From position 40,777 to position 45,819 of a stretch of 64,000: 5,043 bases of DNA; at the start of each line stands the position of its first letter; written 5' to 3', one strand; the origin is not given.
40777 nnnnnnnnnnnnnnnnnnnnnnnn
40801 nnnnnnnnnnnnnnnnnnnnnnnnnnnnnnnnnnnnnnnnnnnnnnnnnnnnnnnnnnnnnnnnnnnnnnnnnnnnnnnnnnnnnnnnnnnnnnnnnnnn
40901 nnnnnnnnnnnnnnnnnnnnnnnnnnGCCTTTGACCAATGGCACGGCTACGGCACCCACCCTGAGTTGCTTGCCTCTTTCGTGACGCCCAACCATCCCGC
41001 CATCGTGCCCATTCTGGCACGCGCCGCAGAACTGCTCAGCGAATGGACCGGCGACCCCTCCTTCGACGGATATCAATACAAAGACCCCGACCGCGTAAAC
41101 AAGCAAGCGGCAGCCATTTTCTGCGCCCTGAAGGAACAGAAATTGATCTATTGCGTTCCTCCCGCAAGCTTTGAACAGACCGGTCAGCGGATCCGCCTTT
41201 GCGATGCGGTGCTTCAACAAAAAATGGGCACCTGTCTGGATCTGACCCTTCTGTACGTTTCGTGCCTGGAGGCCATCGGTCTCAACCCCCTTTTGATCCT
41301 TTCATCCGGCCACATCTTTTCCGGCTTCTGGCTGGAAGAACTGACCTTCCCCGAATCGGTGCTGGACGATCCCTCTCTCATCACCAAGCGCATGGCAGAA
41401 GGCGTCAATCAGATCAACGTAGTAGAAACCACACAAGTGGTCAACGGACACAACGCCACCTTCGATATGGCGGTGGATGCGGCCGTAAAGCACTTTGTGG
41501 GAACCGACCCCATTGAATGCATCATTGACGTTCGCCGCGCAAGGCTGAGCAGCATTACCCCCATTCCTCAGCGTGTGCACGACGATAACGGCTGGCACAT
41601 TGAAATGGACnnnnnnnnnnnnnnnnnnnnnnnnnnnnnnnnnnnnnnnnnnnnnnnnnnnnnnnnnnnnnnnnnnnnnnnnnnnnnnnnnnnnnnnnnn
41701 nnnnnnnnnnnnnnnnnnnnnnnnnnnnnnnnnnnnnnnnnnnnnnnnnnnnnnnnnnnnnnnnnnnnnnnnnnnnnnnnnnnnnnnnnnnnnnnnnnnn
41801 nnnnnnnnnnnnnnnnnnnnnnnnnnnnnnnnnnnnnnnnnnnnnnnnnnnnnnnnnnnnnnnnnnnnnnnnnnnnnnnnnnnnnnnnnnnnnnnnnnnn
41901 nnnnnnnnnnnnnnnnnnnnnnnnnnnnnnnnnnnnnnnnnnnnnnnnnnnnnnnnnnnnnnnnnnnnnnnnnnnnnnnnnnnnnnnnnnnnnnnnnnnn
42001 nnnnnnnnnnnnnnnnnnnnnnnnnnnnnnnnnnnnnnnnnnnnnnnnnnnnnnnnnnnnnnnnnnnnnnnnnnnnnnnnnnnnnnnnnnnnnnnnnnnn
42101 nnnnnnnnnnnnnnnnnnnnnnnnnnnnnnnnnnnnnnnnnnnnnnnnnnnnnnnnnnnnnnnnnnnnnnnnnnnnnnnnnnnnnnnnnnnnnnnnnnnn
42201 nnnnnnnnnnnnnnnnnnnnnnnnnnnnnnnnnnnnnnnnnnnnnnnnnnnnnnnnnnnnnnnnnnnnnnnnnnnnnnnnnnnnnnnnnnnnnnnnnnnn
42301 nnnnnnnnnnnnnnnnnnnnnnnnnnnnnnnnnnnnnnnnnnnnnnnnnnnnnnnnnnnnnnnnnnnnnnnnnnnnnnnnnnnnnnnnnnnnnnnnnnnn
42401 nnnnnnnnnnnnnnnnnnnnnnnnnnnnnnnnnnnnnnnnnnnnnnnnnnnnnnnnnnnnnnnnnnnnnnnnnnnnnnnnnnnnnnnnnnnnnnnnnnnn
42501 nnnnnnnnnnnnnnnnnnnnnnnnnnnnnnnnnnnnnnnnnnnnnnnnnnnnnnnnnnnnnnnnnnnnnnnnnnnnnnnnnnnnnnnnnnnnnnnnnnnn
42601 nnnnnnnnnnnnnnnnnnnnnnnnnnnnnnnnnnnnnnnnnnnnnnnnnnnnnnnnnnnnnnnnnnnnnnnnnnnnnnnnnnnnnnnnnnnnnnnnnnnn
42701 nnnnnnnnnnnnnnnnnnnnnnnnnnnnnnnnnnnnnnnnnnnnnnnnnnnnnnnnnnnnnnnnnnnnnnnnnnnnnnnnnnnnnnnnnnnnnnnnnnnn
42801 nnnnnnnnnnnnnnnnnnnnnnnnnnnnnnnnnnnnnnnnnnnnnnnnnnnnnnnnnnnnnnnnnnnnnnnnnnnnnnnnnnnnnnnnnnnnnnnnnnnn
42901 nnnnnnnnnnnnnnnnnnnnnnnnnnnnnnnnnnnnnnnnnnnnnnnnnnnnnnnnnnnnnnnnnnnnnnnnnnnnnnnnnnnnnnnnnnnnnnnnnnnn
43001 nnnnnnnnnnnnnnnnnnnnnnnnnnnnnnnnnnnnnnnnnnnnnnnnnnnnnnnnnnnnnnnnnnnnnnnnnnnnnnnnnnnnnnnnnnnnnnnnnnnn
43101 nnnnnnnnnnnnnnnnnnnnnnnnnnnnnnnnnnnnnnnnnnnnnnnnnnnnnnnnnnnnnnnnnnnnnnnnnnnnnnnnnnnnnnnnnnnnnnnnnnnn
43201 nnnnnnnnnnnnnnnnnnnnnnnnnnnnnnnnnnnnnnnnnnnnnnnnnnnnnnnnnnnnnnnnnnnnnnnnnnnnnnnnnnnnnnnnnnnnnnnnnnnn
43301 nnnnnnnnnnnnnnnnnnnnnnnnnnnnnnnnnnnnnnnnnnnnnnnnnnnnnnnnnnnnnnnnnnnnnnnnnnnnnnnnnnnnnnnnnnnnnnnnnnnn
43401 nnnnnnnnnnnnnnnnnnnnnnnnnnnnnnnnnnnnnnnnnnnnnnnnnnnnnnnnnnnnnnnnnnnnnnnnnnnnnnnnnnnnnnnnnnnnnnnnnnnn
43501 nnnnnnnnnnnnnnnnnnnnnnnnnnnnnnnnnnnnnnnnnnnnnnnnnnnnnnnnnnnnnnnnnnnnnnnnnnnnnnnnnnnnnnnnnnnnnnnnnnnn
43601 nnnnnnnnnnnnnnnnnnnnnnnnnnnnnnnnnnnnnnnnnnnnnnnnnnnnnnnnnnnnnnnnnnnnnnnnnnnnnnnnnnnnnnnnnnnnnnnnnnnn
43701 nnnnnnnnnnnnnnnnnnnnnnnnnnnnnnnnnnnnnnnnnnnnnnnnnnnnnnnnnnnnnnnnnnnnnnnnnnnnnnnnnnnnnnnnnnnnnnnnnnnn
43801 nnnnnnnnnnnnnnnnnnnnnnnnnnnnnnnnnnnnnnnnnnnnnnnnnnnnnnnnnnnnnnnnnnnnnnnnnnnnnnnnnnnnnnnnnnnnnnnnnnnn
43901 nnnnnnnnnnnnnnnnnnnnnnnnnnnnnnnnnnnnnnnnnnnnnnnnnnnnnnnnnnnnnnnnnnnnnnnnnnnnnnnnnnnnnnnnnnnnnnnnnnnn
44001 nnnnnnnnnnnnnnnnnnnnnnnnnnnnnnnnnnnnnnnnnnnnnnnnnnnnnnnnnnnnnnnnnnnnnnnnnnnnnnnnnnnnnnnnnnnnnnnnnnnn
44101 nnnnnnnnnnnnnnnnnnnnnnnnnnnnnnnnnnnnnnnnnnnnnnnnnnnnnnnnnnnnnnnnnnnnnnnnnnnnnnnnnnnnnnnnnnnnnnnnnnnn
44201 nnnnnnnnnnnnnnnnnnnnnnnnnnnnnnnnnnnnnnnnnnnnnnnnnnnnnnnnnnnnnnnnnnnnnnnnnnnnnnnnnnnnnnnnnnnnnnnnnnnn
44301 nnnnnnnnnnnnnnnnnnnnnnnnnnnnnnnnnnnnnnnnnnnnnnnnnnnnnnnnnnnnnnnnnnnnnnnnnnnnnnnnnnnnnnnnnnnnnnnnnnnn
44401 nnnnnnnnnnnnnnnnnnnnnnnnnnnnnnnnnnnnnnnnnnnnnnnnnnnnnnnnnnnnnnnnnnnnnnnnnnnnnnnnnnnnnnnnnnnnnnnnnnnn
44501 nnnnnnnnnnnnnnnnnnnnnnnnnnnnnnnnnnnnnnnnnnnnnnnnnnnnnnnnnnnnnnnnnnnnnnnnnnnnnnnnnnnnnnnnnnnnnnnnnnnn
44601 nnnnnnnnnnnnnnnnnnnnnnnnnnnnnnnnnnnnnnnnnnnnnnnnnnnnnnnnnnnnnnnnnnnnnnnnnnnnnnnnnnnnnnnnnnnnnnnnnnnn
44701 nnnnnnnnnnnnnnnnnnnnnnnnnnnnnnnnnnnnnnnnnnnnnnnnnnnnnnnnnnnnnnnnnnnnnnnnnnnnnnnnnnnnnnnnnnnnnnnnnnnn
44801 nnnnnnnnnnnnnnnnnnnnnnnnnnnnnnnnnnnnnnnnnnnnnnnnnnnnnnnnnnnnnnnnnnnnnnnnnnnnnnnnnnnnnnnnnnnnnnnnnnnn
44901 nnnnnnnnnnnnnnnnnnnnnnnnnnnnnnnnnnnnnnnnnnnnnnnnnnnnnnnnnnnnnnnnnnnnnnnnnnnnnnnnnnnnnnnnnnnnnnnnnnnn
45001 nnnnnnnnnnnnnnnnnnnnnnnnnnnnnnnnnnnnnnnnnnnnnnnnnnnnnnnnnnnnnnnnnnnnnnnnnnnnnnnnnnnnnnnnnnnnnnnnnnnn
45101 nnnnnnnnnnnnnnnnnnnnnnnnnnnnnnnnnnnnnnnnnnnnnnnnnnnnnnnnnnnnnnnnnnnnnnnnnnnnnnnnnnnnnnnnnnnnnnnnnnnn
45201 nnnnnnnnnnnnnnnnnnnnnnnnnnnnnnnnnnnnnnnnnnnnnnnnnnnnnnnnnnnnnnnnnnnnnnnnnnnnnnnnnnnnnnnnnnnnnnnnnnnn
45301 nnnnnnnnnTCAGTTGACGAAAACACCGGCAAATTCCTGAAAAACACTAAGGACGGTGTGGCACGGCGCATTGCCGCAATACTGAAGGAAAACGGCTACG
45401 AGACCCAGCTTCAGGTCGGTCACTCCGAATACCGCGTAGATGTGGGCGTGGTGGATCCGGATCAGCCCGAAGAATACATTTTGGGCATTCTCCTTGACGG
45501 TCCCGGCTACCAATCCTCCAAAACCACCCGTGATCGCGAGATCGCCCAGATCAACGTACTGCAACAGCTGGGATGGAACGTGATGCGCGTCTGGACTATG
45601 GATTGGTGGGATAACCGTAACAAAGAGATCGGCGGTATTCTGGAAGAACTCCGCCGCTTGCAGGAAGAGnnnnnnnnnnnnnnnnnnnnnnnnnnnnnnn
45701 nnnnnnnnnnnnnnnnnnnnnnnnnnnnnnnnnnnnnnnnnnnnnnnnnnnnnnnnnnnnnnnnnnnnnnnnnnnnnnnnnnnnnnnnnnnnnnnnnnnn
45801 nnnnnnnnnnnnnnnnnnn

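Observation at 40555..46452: Stand-alone 1965-aa protein: transglutaminase-like, DUF4011-like, SF1 helicase, REase-fold, DUF3320-like; candidate defence gene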

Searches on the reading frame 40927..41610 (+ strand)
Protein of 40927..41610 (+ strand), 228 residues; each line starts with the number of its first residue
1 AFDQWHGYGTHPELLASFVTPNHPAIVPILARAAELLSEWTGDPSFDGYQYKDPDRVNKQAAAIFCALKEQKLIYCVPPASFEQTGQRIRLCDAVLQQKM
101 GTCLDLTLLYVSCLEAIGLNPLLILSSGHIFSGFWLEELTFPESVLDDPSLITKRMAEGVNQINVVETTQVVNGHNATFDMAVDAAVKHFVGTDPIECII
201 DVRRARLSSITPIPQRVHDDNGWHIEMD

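Call 42: predict_structure(alignment_id=A2)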
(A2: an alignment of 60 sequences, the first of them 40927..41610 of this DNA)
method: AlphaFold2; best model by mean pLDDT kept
length: 228 residues; sequences in the alignment: 60
mean_pLDDT: 91.4   pTM: 0.91
mean pLDDT of the five models: 91.4, 91.1, 90.4, 89.2, 88.9
residues with pLDDT >= 90: 161; 70-90: 59; 50-70: 8; < 50: 0
segments of 3 or more residues with pLDDT < 50: none
pLDDT, mean of each block of 10 residues (from residue 1): 79 94 97 98 96 96 98 88 75 95 97 99 94 97 89 88 96 89 93 86 96 84 75
secondary structure, 60 per line:
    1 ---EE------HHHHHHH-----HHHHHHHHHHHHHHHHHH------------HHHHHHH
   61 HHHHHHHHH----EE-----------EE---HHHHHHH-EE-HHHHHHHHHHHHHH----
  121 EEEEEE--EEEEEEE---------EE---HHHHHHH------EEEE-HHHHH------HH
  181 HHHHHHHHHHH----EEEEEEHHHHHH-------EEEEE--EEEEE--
elements in order: H12-18 H24-41 H54-69 H92-98 H103-116 E121-126 E129-135 H150-156 E163-166 H168-172 H179-191 E196-201 H202-207 E215-219 E222-226

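Call 47: fold_search(model_id=the predicted structure, library=pdb)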
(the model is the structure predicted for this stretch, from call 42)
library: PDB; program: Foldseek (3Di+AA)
matches with E <= 10: 141; with E <= 0.001: 0
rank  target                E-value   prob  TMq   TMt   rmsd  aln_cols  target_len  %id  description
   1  9e5c_1m               6.8e-03  1.00  0.32  0.16   5.0       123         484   15  Cryo-EM structure of 96 nm repeat of microtubule doublet from T. brucei flagellum (released 2025-03-12)
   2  9y6s_8G               7.6e-03  1.00  0.32  0.13   5.3       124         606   15  96-nm repeat of the Leishmania tarentolae doublet microtubule (released 2025-12-17)
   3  2f4m_A                1.0e-02  0.69  0.29  0.24  15.2       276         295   10  The Mouse PNGase-HR23 Complex Reveals a Complete Remodulation of the Protein-Protein Interface Compared to its Yeast O (released 2006-03-07)
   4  2f4o_A                1.2e-02  0.84  0.30  0.25  14.7       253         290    9  The Mouse PNGase-HR23 Complex Reveals a Complete Remodulation of the Protein-Protein Interface Compared to its Yeast O (released 2006-03-07)
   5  3esw_A                1.5e-02  0.99  0.35  0.25   8.2       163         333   11  Complex of yeast PNGase with GlcNAc2-IAc. (released 2008-11-11)
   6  3kd4_A                4.4e-02  0.90  0.31  0.16   5.5       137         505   17  CRYSTAL STRUCTURE OF A PUTATIVE PROTEASE (BDI_1141) FROM PARABACTEROIDES DISTASONIS ATCC 8503 AT 2.00 A RESOLUTION (released 2009-11-24)
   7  3isr_A                4.4e-02  0.75  0.31  0.26  11.5       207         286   13  The Crystal Structure of a Putative Cysteine Protease from Cytophaga hutchinsonii to 1.9A (released 2009-09-08)
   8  8j07_7                4.6e-02  0.80  0.24  0.10  17.1       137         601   14  96nm repeat of human respiratory doublet microtubule and associated axonemal complexes (released 2023-07-26)
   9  1x3w_A                7.7e-02  0.66  0.33  0.25  13.4       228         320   10  Structure of a peptide:N-glycanase-Rad23 complex (released 2005-06-14)
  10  3isr_C                1.1e-01  0.51  0.30  0.25  11.6       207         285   12  The Crystal Structure of a Putative Cysteine Protease from Cytophaga hutchinsonii to 1.9A (released 2009-09-08)
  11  3isr_B                1.4e-01  0.60  0.25  0.20   8.3       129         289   11  The Crystal Structure of a Putative Cysteine Protease from Cytophaga hutchinsonii to 1.9A (released 2009-09-08)
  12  8glv_Eb               1.7e-01  0.97  0.26  0.05   2.1        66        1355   15  96-nm repeat unit of doublet microtubules from Chlamydomonas reinhardtii flagella (released 2023-05-31)
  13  4fgo                  2.3e-01  0.38  0.24  0.29   9.6       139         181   14  Legionella pneumophila LapG (calcium-bound) (released 2012-06-20)
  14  9fqr_Qy               2.4e-01  0.92  0.24  0.10   2.5        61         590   18  96-nm repeat of axonemal doublet microtubules from bovine sperm (released 2025-03-26)
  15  4u65_E                3.0e-01  0.90  0.28  0.35   4.0        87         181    9  Structure of the periplasmic output domain of the Legionella pneumophila LapD ortholog CdgS9 in complex with Pseudomon (released 2014-08-13)
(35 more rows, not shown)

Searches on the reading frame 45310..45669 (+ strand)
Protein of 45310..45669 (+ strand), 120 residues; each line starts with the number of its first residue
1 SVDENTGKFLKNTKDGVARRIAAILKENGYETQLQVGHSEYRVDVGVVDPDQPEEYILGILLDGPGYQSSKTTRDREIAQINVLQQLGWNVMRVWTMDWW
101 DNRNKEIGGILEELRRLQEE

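Call 81: search_solved_structures(query=A5, max_evalue=10, show_alignments=3)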
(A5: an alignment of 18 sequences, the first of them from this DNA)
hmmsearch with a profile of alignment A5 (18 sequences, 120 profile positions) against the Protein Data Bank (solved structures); distinct sequences matched with E-value up to 10: 16.
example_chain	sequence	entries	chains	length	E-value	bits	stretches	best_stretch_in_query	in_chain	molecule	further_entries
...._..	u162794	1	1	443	0.00066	22.3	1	40-101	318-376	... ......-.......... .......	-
9i05_Xi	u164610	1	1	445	0.00066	22.3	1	40-101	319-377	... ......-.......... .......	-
3hrl_A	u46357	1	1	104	0.0015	21.2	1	26-119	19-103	Endonuclease-Like Protein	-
6yqx_A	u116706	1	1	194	0.0024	20.5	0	71-100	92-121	de novo designed TIM barrel DeNovoTIM13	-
6wvs_A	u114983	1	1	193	0.0046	19.6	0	71-100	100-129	DeNovoTIM15 hyperstable de novo TIM barrel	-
7p12_A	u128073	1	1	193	0.0077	18.9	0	72-100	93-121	DeNovoTIM13-SB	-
6iuq_A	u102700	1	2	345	0.076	15.7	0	8-32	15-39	Prolyl 4-hydroxylase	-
2lr0_A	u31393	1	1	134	0.15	14.7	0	12-33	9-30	P-loop ntpase fold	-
3k69_A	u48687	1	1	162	0.15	14.7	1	8-60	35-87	Putative transcription regulator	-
2lrh_A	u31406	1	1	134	0.23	14.1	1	11-34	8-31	De novo designed protein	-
2lci_A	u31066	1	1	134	0.27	13.9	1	12-34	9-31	Protein OR36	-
6wxo_A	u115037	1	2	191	0.64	12.7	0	75-100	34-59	TFD-HE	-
9fsm_A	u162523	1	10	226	0.65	12.7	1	8-52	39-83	TraT complement resistance protein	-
9qul_A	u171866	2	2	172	1.2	11.8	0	75-100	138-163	TFD-EH T87E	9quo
9quc_A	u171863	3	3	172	1.2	11.8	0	75-100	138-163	TFD-EH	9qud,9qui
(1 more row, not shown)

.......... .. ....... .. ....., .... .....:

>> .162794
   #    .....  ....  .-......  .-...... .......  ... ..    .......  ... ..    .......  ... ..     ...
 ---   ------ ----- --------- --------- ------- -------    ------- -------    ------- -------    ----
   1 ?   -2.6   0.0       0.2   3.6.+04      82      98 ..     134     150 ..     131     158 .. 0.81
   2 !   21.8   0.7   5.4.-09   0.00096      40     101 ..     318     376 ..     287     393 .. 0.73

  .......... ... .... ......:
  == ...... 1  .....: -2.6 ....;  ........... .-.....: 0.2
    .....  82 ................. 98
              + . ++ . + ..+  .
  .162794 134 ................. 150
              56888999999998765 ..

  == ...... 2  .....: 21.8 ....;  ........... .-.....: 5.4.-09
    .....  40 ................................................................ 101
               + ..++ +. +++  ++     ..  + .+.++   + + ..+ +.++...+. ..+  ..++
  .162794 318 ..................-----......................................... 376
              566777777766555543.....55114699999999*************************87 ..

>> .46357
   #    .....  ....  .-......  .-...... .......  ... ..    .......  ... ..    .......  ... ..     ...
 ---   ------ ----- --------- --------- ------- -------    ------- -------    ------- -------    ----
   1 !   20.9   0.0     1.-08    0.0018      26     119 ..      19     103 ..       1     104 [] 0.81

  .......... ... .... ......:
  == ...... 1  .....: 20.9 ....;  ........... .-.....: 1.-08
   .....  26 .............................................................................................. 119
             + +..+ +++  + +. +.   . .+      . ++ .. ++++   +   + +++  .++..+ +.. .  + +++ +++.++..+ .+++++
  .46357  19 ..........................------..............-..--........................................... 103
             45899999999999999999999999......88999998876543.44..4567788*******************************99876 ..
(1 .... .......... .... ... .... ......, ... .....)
